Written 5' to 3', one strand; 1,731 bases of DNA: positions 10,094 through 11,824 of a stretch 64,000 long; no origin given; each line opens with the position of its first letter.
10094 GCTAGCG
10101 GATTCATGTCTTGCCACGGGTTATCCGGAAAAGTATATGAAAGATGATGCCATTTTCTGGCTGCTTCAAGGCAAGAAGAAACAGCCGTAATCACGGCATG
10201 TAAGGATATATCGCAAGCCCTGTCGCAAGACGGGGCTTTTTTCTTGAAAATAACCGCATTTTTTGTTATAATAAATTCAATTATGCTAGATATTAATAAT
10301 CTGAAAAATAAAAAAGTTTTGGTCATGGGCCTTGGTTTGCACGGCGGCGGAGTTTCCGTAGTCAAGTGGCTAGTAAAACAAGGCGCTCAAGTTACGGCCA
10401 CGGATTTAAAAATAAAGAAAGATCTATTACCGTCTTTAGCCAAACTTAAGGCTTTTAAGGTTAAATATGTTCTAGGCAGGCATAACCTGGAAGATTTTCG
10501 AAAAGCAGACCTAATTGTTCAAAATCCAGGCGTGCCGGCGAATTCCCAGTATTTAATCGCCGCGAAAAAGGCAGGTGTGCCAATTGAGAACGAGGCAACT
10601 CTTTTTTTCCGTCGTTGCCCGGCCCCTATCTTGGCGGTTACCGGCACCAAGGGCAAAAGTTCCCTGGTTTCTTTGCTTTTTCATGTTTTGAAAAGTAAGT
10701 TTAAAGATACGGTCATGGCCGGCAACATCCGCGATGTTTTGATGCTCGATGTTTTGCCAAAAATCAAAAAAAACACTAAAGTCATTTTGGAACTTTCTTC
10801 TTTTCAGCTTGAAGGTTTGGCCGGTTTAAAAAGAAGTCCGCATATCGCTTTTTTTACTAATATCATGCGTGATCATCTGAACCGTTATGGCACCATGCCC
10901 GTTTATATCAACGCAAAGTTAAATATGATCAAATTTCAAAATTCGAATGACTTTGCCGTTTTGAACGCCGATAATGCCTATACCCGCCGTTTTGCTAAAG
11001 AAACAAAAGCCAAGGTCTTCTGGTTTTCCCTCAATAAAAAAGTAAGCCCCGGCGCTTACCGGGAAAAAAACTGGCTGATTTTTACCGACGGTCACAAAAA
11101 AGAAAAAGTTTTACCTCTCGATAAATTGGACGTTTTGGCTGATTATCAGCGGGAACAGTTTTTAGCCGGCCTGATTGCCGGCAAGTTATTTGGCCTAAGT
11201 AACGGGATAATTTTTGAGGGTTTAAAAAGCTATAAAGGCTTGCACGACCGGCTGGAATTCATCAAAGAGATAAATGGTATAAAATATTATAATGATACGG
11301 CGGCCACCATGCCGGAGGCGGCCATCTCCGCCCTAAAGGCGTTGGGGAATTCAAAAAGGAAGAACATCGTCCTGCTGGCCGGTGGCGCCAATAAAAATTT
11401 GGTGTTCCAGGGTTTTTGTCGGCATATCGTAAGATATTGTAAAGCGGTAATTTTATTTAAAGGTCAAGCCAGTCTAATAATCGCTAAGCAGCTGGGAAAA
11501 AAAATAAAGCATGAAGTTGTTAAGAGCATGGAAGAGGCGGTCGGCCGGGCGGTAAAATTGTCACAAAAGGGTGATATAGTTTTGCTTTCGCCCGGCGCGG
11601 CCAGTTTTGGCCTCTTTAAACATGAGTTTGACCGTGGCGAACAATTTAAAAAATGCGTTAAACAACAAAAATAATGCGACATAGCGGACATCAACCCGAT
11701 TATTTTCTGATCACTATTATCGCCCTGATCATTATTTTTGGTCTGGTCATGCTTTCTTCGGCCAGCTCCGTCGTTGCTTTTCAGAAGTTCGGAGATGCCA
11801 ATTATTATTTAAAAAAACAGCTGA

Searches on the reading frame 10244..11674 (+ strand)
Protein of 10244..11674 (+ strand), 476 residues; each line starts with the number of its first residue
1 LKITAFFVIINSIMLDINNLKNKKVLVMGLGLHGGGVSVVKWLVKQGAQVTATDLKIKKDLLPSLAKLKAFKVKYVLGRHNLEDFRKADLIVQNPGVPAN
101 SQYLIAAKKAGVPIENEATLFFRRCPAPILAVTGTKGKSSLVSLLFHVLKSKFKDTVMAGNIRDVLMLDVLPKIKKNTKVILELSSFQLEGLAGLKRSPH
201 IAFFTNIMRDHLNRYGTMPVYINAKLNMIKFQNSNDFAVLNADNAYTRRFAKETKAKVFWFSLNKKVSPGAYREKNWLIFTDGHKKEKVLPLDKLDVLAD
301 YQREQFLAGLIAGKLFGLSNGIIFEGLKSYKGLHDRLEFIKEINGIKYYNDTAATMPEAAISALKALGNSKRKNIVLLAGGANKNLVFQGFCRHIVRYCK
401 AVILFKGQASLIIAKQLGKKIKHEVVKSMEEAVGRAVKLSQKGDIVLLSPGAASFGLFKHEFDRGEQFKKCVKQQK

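Call 35: find_encoding_contigs(protein=window:10244-11674:+, flank=10000, max_places=1)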
Protein window:10244-11674:+ (476 aa): no gene with exactly this product is on record in the collection.
